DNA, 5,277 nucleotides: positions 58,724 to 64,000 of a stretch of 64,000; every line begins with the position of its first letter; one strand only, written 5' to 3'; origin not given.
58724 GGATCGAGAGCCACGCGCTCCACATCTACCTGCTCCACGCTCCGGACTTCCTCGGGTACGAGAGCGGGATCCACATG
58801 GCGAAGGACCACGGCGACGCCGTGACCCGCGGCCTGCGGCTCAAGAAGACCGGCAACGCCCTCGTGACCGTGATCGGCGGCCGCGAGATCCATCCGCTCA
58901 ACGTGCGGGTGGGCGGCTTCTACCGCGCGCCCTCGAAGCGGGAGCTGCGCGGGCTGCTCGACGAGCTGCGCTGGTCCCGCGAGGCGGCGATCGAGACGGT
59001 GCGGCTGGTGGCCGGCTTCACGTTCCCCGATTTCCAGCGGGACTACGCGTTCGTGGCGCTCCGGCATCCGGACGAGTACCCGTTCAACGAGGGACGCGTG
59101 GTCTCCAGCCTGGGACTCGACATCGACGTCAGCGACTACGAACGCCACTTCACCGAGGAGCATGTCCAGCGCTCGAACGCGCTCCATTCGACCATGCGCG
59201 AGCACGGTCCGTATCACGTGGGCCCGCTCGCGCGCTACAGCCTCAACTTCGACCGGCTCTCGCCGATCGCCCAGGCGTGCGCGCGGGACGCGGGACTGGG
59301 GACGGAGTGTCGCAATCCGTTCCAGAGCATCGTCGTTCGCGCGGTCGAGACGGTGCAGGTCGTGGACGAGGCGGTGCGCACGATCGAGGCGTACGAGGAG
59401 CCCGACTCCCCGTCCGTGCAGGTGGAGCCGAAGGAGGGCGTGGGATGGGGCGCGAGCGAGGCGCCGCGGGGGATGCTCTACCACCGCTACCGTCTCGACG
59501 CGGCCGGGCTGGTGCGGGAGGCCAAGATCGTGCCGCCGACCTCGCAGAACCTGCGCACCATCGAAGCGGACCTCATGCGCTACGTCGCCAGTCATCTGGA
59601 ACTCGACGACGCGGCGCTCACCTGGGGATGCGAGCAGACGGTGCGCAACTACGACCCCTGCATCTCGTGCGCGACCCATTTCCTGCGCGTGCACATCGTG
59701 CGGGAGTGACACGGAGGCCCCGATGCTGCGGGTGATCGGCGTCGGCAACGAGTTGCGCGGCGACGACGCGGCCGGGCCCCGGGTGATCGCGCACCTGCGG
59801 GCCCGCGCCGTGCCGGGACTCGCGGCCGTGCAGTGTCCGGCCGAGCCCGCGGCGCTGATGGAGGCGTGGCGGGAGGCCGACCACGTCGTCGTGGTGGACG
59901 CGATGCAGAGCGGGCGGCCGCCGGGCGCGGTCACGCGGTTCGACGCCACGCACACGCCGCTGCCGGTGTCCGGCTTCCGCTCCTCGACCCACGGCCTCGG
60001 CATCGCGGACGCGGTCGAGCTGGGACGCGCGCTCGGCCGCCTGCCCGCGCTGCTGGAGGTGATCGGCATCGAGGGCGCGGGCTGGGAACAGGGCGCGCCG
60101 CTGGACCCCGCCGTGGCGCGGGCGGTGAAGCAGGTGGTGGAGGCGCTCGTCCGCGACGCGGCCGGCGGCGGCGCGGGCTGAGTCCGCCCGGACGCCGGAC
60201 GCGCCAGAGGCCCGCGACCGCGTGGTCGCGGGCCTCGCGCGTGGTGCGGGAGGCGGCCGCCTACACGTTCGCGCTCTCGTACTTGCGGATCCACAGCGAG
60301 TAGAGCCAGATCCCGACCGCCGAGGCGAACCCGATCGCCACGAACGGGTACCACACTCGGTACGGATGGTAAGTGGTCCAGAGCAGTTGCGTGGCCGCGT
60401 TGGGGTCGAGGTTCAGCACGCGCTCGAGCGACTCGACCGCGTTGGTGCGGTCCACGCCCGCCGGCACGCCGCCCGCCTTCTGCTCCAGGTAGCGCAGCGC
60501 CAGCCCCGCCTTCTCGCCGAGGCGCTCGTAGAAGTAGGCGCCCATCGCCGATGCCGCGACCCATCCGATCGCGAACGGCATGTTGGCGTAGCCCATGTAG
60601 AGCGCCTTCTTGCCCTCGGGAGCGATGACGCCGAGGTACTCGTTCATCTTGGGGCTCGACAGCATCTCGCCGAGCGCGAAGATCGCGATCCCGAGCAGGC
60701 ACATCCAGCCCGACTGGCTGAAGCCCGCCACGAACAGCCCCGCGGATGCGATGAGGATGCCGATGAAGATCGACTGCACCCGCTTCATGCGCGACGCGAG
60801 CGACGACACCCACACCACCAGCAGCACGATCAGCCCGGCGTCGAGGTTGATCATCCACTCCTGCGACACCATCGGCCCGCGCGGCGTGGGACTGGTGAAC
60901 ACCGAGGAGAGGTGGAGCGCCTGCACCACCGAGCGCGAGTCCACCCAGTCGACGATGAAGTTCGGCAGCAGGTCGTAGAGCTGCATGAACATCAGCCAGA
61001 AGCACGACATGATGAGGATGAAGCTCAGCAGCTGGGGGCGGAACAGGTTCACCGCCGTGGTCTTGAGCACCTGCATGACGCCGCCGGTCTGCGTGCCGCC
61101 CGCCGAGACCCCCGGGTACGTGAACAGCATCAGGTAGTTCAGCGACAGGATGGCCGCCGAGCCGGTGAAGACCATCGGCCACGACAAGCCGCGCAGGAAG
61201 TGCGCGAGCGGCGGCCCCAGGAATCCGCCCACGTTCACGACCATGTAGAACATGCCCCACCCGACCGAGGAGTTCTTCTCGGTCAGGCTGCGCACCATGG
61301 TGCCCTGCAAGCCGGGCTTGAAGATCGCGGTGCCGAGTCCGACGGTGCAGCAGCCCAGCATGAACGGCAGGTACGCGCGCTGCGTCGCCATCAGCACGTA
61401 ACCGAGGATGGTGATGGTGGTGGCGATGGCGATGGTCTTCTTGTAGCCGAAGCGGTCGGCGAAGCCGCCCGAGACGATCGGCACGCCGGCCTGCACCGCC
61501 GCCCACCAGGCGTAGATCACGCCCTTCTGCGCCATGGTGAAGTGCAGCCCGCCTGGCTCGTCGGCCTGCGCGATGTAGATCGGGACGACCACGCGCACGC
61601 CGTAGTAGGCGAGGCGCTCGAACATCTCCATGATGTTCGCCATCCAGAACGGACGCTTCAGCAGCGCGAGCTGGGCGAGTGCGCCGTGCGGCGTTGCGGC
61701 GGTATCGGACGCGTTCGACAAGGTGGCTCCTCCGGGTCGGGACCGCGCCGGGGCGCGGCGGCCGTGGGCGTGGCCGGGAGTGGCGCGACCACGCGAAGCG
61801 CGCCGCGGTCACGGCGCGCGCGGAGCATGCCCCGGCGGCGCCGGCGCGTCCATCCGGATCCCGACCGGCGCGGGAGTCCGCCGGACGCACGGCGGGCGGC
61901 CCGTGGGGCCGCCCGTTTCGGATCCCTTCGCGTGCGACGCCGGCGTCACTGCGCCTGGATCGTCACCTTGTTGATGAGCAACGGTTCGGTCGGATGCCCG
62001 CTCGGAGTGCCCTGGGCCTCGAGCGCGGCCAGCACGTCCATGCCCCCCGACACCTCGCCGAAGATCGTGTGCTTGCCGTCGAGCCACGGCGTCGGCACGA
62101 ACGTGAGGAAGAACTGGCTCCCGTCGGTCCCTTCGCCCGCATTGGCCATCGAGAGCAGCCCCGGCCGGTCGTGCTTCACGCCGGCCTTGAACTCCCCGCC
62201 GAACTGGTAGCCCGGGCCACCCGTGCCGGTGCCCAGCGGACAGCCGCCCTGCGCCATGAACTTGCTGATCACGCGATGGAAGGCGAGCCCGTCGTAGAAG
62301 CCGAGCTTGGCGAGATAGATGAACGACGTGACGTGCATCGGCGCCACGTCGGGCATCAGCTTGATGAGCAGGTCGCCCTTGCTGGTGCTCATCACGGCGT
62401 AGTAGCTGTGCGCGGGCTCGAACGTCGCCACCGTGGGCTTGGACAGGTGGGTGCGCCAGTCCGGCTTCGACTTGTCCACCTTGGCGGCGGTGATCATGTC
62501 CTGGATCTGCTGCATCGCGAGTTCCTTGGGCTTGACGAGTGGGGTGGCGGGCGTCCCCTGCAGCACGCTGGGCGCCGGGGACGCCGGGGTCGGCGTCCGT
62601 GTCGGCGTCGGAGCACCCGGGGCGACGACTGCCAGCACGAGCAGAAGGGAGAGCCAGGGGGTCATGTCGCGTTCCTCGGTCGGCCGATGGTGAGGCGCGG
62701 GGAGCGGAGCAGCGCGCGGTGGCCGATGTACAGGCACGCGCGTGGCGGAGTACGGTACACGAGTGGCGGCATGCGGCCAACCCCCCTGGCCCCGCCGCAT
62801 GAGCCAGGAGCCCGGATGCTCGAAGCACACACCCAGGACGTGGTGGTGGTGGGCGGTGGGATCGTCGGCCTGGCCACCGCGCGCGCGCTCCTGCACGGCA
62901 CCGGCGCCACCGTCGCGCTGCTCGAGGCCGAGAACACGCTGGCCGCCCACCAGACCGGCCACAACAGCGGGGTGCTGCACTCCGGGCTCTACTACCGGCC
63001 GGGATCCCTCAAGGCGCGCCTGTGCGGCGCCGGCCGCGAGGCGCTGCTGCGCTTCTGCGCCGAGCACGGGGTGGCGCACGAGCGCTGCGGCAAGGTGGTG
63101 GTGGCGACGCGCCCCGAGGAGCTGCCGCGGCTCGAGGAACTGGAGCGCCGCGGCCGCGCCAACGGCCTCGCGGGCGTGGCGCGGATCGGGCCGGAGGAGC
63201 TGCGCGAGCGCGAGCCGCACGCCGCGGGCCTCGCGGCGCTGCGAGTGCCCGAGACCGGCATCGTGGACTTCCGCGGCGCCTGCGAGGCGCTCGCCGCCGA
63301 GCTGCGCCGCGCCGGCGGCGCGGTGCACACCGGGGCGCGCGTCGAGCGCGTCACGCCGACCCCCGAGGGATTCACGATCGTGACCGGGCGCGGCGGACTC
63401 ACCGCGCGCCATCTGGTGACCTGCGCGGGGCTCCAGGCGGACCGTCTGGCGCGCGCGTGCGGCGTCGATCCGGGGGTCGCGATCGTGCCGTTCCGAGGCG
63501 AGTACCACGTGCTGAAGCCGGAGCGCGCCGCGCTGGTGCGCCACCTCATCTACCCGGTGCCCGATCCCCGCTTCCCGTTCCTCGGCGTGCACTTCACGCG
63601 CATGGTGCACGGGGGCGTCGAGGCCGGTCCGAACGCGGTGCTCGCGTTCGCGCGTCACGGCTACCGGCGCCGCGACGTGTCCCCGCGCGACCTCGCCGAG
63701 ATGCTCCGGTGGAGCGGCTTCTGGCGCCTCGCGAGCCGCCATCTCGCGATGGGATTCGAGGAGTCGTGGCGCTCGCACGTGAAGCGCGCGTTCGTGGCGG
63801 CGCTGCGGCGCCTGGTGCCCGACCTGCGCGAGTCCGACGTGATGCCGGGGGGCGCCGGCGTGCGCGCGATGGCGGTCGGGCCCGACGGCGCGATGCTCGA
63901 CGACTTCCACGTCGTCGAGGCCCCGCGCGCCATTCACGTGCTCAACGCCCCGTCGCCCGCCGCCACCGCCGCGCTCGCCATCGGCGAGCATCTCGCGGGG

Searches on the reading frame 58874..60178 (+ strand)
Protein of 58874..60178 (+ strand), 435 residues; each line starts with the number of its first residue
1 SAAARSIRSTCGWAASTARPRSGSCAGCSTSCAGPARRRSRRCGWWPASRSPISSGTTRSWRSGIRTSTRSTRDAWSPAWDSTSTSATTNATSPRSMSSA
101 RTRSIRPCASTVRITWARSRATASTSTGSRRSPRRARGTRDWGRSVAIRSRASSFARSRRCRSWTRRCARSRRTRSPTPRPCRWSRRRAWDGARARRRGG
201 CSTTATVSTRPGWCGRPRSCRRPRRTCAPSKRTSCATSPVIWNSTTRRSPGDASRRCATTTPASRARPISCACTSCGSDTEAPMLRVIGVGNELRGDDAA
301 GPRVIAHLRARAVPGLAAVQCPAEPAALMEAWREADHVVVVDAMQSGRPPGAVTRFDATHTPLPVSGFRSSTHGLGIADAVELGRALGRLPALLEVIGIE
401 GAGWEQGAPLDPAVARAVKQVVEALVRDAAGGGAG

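Call 80: search_protein_families(library=pfam, proteins=[window:58874-60178:+], max_evalue=0.001)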
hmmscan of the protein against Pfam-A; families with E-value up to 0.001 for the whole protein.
window:58874-60178:+ (435 aa): 1 family
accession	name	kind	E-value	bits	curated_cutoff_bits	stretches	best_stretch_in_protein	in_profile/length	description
PF01750.23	HycI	-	5.6e-12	46.1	23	1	323-426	24-128/130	Hydrogenase maturation protease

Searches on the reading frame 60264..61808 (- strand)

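Call 19: search_protein_families(library=pfam, proteins=[window:60264-61808:-], max_evalue=0.0001)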
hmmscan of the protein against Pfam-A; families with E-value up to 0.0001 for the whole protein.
window:60264-61808:- (515 aa): 1 family
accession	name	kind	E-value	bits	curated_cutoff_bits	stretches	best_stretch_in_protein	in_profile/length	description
PF07690.21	MFS_1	-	1.4e-22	80.5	33.4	1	62-419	6-346/347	Major Facilitator Superfamily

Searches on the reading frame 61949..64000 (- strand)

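Call 19: search_protein_families(library=pfam, proteins=[window:61949-64000:-], max_evalue=0.0001)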
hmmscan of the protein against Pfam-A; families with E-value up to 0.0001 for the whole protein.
window:61949-64000:- (684 aa): 1 family
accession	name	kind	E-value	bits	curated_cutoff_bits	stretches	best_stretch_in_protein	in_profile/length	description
PF00160.26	Pro_isomerase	-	8e-41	140.4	21.7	1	535-680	2-158/159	Cyclophilin type peptidyl-prolyl cis-trans isomerase/CLD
